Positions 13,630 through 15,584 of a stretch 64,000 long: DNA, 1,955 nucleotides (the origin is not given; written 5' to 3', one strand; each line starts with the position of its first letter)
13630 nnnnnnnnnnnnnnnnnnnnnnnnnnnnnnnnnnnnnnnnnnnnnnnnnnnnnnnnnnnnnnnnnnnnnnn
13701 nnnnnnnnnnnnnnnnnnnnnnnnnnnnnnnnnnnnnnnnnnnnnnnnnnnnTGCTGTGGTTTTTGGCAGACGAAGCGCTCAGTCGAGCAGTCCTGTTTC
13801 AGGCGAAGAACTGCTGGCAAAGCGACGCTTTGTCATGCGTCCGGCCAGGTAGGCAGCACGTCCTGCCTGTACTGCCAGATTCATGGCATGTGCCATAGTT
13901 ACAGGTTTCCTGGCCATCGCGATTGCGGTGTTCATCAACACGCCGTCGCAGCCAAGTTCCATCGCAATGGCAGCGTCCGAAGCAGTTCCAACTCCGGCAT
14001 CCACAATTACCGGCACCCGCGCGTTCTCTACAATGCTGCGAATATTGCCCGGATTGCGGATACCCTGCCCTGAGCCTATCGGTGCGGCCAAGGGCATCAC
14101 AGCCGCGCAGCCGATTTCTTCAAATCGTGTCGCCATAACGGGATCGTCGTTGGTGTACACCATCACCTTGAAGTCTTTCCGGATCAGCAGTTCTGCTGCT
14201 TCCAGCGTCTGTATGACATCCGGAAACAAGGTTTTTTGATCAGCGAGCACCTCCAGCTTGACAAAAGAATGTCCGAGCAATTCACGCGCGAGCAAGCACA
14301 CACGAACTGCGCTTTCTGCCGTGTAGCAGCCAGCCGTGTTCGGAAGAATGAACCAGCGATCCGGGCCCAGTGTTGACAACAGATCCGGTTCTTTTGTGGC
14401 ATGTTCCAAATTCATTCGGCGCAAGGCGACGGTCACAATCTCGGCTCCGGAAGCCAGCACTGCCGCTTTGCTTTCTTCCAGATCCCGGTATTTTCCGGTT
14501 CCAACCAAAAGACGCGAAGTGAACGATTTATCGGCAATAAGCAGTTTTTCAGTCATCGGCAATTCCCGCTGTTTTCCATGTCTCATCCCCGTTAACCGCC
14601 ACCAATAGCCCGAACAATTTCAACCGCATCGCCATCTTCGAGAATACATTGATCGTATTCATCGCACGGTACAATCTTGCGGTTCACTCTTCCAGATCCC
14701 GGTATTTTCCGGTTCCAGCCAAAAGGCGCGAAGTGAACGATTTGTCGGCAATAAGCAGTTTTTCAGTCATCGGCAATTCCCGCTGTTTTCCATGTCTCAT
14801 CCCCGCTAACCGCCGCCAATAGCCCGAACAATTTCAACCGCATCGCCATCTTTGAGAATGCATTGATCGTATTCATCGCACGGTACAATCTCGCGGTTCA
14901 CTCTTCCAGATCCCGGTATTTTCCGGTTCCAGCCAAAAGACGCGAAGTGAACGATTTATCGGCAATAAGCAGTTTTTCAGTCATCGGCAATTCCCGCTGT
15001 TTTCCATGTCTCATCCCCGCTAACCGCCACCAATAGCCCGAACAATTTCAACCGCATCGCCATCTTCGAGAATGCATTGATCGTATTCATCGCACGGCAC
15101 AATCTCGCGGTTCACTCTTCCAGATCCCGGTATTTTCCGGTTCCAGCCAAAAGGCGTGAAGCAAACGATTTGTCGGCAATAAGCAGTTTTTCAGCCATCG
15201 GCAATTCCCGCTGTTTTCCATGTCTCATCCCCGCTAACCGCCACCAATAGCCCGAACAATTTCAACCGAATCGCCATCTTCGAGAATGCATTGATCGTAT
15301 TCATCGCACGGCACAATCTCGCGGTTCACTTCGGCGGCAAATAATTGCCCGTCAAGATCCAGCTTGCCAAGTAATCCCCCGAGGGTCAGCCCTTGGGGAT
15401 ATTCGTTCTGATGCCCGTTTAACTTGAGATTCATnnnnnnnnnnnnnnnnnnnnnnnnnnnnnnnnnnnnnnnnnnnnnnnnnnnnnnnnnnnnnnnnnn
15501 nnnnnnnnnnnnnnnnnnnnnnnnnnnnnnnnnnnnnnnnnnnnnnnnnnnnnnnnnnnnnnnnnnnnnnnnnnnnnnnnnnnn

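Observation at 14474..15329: thiS-thiG junction quadruplicated (214 bp x 4) inside an essential biosynthetic operon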

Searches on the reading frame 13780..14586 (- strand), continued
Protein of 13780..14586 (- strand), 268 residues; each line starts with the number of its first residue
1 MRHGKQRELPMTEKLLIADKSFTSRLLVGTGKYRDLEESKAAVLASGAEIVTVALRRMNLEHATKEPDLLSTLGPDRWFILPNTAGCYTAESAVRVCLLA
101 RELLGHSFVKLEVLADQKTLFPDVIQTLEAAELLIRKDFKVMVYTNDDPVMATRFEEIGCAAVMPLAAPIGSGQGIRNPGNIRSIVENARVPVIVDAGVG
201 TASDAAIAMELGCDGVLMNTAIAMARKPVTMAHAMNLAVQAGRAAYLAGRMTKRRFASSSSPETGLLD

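Call 38: find_encoding_contigs(protein=P0001, flank=10000, max_places=6)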
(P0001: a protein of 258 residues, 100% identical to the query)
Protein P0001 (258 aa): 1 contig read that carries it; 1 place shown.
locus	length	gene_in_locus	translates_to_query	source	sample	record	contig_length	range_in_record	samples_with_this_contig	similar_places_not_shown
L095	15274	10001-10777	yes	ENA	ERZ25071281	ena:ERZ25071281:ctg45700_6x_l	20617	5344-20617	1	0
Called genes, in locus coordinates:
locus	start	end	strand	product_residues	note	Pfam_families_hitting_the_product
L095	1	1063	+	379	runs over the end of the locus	PF00437:T2SSE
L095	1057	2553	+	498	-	PF05137:PilN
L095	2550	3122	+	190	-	-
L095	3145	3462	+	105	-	-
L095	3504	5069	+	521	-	PF03958:Secretin_N (weak), PF00263:Secretin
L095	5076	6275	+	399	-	PF00437:T2SSE, PF13401:AAA_22 (weak)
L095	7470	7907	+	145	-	-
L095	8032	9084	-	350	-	PF00890:FAD_binding_2 (faint), PF01266:DAO, PF03486:HI0933_like (faint), PF07992:Pyr_redox_2 (faint)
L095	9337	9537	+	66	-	PF02597:ThiS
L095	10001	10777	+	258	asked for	PF05690:ThiG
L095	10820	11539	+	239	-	PF02390:Methyltransf_4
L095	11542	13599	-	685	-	PF00916:Sulfate_transp, PF01740:STAS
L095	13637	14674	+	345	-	PF00248:Aldo_ket_red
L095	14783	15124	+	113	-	-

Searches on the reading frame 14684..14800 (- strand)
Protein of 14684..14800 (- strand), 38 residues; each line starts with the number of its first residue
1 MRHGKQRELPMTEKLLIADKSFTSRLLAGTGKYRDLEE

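Call 32: find_encoding_contigs(protein=window:14684-14800:-, flank=10000, max_places=10)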
Protein window:14684-14800:- (38 aa): no gene with exactly this product is on record in the collection.

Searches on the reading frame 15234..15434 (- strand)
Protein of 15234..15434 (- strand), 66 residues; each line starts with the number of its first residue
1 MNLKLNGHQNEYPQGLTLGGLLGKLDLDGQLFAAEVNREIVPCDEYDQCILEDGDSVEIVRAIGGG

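Call 15: find_encoding_contigs(protein=window:15234-15434:-, flank=10000, max_places=10)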
Protein window:15234-15434:- (66 aa): 1 contig read that carries it; 1 place shown.
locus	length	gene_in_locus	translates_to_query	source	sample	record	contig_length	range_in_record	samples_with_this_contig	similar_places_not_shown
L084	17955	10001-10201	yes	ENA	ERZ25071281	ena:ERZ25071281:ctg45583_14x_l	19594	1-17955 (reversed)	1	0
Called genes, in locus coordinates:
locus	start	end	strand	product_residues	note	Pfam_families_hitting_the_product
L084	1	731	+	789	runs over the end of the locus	?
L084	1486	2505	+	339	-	PF00437:T2SSE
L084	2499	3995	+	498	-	PF05137:PilN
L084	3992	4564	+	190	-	-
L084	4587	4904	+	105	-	-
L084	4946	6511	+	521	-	PF03958:Secretin_N (weak), PF00263:Secretin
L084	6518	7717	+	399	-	PF00437:T2SSE, PF13401:AAA_22 (weak)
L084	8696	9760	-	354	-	PF00890:FAD_binding_2 (faint), PF01266:DAO, PF03486:HI0933_like (faint), PF07992:Pyr_redox_2 (faint)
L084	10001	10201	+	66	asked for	PF02597:ThiS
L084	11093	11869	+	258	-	PF05690:ThiG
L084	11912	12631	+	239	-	PF02390:Methyltransf_4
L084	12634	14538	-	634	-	PF00916:Sulfate_transp, PF01740:STAS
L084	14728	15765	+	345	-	PF00248:Aldo_ket_red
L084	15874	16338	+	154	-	-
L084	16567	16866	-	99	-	PF00702:Hydrolase (weak), PF13419:HAD_2 (weak), PF13242:Hydrolase_like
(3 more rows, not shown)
